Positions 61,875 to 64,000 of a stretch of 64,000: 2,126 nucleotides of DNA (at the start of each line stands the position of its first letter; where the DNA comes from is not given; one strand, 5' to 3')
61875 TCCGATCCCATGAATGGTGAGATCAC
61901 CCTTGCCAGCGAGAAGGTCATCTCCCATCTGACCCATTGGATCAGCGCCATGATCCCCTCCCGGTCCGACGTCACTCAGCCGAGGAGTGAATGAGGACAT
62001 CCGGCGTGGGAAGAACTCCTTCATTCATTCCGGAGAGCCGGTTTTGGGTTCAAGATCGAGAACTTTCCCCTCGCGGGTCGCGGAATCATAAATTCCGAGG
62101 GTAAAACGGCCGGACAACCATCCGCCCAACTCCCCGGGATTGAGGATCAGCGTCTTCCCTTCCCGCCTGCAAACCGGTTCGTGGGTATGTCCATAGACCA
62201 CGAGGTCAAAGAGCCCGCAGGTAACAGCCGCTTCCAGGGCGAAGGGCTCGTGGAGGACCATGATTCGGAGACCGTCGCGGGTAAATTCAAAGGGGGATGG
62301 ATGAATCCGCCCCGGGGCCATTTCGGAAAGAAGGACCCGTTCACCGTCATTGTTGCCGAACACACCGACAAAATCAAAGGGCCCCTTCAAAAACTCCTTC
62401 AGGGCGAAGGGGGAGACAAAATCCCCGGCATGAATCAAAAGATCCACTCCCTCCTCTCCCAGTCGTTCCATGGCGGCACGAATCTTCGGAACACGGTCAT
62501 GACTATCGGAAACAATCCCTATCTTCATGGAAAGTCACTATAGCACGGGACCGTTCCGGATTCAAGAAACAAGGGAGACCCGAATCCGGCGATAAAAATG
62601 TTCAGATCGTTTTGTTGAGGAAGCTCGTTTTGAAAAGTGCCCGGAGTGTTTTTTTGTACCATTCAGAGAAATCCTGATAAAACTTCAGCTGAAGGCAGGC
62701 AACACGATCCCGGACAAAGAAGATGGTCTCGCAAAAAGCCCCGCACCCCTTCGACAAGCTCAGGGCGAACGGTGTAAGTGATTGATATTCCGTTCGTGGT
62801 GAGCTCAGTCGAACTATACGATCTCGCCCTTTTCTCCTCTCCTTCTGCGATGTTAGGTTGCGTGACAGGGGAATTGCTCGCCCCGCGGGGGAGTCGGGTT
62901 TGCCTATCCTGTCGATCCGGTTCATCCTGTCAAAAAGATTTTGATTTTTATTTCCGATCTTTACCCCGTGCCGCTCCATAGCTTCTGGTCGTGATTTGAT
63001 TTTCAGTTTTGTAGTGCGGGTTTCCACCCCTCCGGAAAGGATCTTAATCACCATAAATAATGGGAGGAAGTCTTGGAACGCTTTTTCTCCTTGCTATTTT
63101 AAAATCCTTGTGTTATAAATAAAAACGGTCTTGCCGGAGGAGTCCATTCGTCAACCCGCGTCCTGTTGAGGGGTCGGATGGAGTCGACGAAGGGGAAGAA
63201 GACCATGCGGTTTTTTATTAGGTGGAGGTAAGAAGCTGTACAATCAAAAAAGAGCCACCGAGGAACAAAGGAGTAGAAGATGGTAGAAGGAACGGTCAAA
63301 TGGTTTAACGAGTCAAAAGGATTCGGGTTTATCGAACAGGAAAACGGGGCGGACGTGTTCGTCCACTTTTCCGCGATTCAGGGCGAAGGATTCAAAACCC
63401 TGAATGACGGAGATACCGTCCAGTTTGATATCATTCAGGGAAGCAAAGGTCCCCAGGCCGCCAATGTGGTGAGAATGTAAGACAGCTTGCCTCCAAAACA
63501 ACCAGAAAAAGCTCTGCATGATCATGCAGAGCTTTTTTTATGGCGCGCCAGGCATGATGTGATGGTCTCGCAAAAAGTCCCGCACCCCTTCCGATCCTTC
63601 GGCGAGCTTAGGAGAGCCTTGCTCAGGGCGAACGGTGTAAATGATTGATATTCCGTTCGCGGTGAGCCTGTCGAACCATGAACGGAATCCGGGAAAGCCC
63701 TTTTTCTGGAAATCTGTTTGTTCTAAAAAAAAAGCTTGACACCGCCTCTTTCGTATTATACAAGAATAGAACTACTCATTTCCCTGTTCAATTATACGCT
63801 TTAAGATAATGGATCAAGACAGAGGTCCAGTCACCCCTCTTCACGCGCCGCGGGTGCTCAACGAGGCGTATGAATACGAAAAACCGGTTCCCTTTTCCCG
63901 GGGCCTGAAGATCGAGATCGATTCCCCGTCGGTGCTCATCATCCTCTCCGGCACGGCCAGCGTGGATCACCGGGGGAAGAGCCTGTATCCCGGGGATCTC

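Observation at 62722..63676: cspA bracketed by direct R2 repeats carrying a conserved long-stem hairpin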

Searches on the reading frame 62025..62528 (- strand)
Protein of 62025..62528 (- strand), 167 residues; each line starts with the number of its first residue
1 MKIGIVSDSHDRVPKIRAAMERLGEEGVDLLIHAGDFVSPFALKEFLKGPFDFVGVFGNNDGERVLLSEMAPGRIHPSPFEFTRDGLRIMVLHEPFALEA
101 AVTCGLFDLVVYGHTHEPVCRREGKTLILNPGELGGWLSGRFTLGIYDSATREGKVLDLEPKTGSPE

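Call 26: find_homologous_proteins(query=window:62025-62528:-, max_evalue=1e-20)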
Query window:62025-62528:- (167 aa): 1268 proteins with E <= 1e-20 among 1687 candidates; the best 120 are listed.
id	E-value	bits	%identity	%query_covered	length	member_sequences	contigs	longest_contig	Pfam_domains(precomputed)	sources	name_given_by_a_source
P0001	2.4e-108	377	100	100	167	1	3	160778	PF12850.13,PF00149.34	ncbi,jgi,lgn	-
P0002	2.1e-65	237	64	95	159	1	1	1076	PF12850.13,PF00149.34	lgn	-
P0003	1.0e-62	229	62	95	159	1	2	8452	PF12850.13,PF00149.34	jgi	jgi:putative phosphoesterase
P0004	2.9e-61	224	62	95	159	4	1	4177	PF12850.13,PF00149.34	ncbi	-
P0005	6.3e-59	216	60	95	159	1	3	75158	PF12850.13,PF00149.34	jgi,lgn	-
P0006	6.8e-47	177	52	95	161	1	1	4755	PF12850.13,PF00149.34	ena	-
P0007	1.2e-45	173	50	95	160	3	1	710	PF12850.13,PF00149.34,PF14582.12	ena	-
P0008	7.5e-45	170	48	93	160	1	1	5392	PF12850.13,PF00149.34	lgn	-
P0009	8.3e-45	170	54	95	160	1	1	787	PF12850.13,PF00149.34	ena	-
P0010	1.2e-44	170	48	95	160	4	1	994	PF12850.13,PF00149.34,PF14582.12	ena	-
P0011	2.3e-44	169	50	100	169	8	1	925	PF12850.13,PF00149.34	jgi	-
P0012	2.4e-44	169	53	95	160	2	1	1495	PF12850.13,PF00149.34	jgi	-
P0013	4.7e-44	168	48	95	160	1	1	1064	PF12850.13,PF00149.34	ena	-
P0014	7.6e-44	167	47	95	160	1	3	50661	PF12850.13,PF00149.34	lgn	-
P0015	7.7e-44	167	48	96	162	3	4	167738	PF12850.13,PF00149.34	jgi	-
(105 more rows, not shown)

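Call 27: find_encoding_contigs(protein=P0001, flank=10000, max_places=6)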
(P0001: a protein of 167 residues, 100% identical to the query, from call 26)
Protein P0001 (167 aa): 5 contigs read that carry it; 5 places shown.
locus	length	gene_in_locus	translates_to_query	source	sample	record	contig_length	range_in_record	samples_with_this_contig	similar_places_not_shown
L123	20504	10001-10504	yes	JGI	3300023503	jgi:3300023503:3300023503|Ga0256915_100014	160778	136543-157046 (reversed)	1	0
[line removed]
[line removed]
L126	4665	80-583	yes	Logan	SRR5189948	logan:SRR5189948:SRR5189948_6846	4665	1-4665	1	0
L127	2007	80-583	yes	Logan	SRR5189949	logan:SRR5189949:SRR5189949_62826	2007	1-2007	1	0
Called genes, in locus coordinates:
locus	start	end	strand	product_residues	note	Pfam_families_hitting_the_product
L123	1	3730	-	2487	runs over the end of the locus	?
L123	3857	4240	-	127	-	PF11617:Cu-binding_MopE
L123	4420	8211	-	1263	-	PF07494:Reg_prop (faint), PF08450:SGL (faint)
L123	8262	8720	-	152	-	PF01042:Ribonuc_L-PSP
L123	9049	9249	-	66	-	PF00313:CSD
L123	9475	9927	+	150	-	-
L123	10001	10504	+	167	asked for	PF00149:Metallophos, PF12850:Metallophos_2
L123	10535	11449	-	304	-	PF00072:Response_reg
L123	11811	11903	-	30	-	-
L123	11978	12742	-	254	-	PF00977:His_biosynth, PF05690:ThiG (faint)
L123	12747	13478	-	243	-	PF00977:His_biosynth, PF03060:NMO (faint), PF01207:Dus (weak)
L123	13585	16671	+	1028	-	PF00133:tRNA-synt_1, PF09334:tRNA-synt_1g, PF13603:tRNA-synt_1_2 (faint), PF01406:tRNA-synt_1e (weak), PF01921:tRNA-synt_1f (weak), PF08264:Anticodon_1, PF06827:zf-FPG_IleRS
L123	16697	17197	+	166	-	PF01252:Peptidase_A8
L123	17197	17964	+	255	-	PF01790:LGT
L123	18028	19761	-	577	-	PF20446:ABC_N, PF09818:ABC_ATPase, PF21117:MRB1590_C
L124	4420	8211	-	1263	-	PF07494:Reg_prop (faint), PF08450:SGL (faint)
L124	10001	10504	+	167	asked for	PF00149:Metallophos, PF12850:Metallophos_2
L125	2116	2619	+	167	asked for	PF00149:Metallophos, PF12850:Metallophos_2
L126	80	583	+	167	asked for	PF00149:Metallophos, PF12850:Metallophos_2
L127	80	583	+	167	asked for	PF00149:Metallophos, PF12850:Metallophos_2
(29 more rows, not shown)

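Call 28: find_encoding_contigs(protein=P0005, flank=5000, max_places=4)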
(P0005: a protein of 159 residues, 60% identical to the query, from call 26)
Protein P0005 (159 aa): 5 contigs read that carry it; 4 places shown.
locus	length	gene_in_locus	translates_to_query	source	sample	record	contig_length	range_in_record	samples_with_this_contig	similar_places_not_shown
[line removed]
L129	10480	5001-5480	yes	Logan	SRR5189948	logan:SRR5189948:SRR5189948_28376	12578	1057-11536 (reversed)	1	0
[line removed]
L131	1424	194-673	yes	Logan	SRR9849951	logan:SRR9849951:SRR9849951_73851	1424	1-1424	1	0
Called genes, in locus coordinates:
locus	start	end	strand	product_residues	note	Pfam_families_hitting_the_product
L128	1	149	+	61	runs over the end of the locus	-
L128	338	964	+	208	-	PF00932:LTD, PF07589:PEP_exosort_dom (weak)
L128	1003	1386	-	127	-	PF07238:PilZ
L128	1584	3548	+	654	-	PF13646:HEAT_2 (weak), PF03130:HEAT_PBS (faint), PF13646:HEAT_2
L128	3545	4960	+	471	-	PF13487:HD_5, PF01966:HD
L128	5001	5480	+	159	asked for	PF00149:Metallophos (faint), PF12850:Metallophos_2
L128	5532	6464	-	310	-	PF00072:Response_reg, PF01590:GAF (weak)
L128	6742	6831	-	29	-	-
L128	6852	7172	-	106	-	PF01503:PRA-PH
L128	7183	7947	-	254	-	PF00977:His_biosynth, PF05690:ThiG (faint)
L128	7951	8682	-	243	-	PF00977:His_biosynth, PF02581:TMP-TENI (faint), PF04309:G3P_antiterm (faint), PF01207:Dus (weak), PF03060:NMO (weak)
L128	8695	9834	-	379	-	PF00266:Aminotran_5, PF01212:Beta_elim_lyase (weak)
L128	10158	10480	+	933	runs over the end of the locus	PF00133:tRNA-synt_1, PF01921:tRNA-synt_1f (faint), PF09334:tRNA-synt_1g, PF13603:tRNA-synt_1_2 (weak), PF01406:tRNA-synt_1e (weak), PF09334:tRNA-synt_1g (weak), PF08264:Anticodon_1, PF06827:zf-FPG_IleRS (weak)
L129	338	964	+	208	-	PF00932:LTD, PF07589:PEP_exosort_dom (weak)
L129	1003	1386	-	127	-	PF07238:PilZ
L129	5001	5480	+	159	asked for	PF00149:Metallophos (faint), PF12850:Metallophos_2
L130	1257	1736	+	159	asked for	PF00149:Metallophos (faint), PF12850:Metallophos_2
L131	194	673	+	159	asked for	PF00149:Metallophos (faint), PF12850:Metallophos_2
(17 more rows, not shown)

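Call 29: find_encoding_contigs(protein=P0003, flank=5000, max_places=4)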
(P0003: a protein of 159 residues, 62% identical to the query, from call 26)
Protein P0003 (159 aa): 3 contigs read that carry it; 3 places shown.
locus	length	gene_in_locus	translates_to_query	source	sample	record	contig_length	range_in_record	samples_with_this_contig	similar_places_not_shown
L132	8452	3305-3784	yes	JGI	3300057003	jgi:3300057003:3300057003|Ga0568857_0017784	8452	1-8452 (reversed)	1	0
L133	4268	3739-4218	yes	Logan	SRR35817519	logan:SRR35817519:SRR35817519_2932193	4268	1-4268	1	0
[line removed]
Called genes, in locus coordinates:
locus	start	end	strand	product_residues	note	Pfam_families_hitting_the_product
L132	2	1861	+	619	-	?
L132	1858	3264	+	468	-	PF13487:HD_5, PF01966:HD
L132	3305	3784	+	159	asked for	PF00149:Metallophos (weak), PF12850:Metallophos_2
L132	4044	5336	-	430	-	PF06808:DctM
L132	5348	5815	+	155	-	-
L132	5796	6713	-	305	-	PF00072:Response_reg, PF01590:GAF, PF13492:GAF_3 (weak)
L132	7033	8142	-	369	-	PF03480:DctP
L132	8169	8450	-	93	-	?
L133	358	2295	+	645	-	PF03130:HEAT_PBS (faint), PF13646:HEAT_2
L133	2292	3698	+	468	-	PF13487:HD_5, PF01966:HD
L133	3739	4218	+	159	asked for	PF00149:Metallophos (weak), PF12850:Metallophos_2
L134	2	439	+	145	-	?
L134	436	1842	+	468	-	PF13487:HD_5, PF01966:HD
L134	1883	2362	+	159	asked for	PF00149:Metallophos (weak), PF12850:Metallophos_2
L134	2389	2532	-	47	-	?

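Call 30: find_encoding_contigs(protein=P0004, flank=5000, max_places=4)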
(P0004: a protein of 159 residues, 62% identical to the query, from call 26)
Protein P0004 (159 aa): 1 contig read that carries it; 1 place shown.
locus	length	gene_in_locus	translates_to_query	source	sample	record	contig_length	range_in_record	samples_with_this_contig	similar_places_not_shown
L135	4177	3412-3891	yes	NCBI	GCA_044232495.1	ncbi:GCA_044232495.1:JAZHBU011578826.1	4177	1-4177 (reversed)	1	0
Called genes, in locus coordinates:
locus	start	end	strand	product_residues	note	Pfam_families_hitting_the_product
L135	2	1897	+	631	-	?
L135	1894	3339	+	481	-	PF13487:HD_5, PF01966:HD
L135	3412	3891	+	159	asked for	PF00149:Metallophos, PF12850:Metallophos_2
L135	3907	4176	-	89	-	?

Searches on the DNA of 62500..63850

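Call 17: search_rna_families(source=window, start=62500, end=63850, threshold=evalue, max_evalue=10)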
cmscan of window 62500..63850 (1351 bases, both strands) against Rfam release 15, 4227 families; matches with E-value up to 10: 8.
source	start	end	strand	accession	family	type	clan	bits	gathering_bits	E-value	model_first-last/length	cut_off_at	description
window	63196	63538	+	RF01766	cspA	Cis-reg; thermoregulator;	-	40.6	78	1.1e-08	1-428/428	no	cspA thermoregulator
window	63463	63540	+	RF00506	Thr_leader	Cis-reg; leader;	-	28.3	55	0.0072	1-118/118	no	Threonine operon leader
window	63500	63543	-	RF00245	mir-19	Gene; miRNA;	CL00110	21.2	50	0.45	1-79/79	no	mir-19 microRNA precursor family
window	63500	63545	+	RF00245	mir-19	Gene; miRNA;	CL00110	18.2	50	2.6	1-79/79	no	mir-19 microRNA precursor family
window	63217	63283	+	RF03081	DUF805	Cis-reg;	CL00115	17.4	51.1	3.7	1-68/68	no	DUF805 RNA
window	63505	63572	-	RF02901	AaHKsRNA41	Gene; sRNA;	-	16.1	97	0.66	1-187/187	no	Aggregatibacter sRNA 41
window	62887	62930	+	RF03289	mir-1205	Gene; miRNA;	-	15.4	75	5.7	1-63/63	no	mir-1205 microRNA precursor family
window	62798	62951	-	RF00516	ylbH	Cis-reg; leader;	-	12.8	50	9.4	1-122/122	no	ylbH leader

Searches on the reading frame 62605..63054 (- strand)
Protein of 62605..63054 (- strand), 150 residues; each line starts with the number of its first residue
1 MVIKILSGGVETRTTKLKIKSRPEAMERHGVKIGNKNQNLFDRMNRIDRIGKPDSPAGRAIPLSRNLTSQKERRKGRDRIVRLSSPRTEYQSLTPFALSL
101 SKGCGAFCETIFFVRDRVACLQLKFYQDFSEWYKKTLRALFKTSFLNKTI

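Call 49: search_protein_families(library=pfam, proteins=[window:62605-63054:-], max_evalue=1)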
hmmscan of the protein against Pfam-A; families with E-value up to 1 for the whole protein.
window:62605-63054:- (150 aa): 1 family
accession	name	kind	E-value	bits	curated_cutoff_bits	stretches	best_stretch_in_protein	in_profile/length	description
PF13879.11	Hmw_CFAP97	-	0.039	15.1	25.6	1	21-80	28-88/100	Hemingway/CFA97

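Call 50: search_protein_families(library=ncbifam, proteins=[window:62605-63054:-], max_evalue=1)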
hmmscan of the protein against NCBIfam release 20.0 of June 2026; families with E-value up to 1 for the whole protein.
window:62605-63054:- (150 aa): 0 families
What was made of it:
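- On MITE (non-autonomous transposon with terminal inverted repeats): R2 is about 120-155 nt. The overlapping ORFs match no Pfam or NCBIfam family (calls 49, 50).
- The 150-aa ORF over R2/R1 matches no family (calls 49, 50).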

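Call 51: find_homologous_proteins(query=window:62605-63054:-, max_evalue=1)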
Query window:62605-63054:- (150 aa): 3 proteins with E <= 1 among 46 candidates.
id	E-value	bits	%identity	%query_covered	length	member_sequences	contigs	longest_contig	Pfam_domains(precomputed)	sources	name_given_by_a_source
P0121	8.1e-94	329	100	100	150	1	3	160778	-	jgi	-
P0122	1.5e-9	56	86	25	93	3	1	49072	-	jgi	-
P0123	5.5e-6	44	78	25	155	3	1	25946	-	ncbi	-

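Call 54: find_encoding_contigs(protein=P0122, flank=6000, max_places=4)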
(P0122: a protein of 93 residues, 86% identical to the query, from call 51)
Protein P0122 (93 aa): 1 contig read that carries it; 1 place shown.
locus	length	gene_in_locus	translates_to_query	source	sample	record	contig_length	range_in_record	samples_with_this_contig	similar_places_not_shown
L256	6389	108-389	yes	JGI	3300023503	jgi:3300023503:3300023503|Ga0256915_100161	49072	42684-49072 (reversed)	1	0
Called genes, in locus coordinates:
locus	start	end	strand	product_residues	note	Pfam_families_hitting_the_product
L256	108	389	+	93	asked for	-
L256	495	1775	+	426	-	PF01979:Amidohydro_1, PF07969:Amidohydro_3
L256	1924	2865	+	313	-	PF00294:PfkB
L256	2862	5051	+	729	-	PF00862:GT-B_Sucrose_synth, PF13439:Glyco_transf_4, PF13579:Glyco_trans_4_4, PF00534:Glycos_transf_1, PF13692:Glyco_trans_1_4, PF05116:S6PP, PF08282:Hydrolase_3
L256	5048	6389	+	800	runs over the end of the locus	PF24862:SUS_EPBD, PF00862:GT-B_Sucrose_synth, PF00534:Glycos_transf_1, PF13692:Glyco_trans_1_4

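Call 55: find_encoding_contigs(protein=P0123, flank=6000, max_places=4)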
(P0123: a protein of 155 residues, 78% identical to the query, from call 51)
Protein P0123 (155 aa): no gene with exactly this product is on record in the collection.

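Call 59: list_cluster_members(proteins=[P0123])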
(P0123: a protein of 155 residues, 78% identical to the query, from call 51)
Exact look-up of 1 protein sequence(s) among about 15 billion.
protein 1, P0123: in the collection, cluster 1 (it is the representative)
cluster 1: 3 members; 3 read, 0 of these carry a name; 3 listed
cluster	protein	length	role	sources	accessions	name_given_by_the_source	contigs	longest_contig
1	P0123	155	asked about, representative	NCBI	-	-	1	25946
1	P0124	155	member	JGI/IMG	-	-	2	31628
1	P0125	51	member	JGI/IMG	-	-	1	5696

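Call 60: find_encoding_contigs(protein=P0124, flank=6000, max_places=4)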
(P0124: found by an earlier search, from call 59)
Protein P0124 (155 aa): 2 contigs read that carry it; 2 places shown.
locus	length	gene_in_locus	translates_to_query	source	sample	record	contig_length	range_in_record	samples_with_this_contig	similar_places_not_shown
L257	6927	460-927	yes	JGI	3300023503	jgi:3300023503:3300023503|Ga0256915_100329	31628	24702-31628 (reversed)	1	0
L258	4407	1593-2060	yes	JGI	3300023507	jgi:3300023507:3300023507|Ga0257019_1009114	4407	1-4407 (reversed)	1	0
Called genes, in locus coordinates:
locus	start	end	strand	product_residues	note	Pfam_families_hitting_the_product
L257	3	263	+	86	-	?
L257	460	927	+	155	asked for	-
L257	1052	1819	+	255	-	PF08543:Phos_pyr_kin, PF00294:PfkB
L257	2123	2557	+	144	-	PF02381:MraZ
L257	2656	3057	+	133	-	PF01740:STAS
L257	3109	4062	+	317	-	PF01795:Methyltransf_5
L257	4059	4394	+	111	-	PF04999:FtsL (weak), PF04977:DivIC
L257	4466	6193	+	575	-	PF03717:PBP_dimer, PF00905:Transpeptidase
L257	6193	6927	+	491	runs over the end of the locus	PF01225:Mur_ligase, PF08245:Mur_ligase_M, PF02875:Mur_ligase_C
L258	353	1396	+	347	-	PF00581:Rhodanese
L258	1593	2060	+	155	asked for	-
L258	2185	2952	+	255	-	PF08543:Phos_pyr_kin, PF00294:PfkB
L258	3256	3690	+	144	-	PF02381:MraZ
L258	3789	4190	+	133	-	PF01740:STAS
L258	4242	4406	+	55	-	?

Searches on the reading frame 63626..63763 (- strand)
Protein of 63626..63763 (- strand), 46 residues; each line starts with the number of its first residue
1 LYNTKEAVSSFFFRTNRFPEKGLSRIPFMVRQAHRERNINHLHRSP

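Call 49: search_protein_families(library=pfam, proteins=[window:63626-63763:-], max_evalue=1)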
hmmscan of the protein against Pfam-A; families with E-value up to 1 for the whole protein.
window:63626-63763:- (46 aa): 1 family
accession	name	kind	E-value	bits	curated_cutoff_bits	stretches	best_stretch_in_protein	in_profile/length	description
PF05951.18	Peptidase_M15_2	-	0.15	12.2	27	1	3-37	15-49/153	Bacterial protein of unknown function (DUF882)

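Call 50: search_protein_families(library=ncbifam, proteins=[window:63626-63763:-], max_evalue=1)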
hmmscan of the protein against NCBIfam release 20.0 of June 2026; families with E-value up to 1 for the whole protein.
window:63626-63763:- (46 aa): 0 families
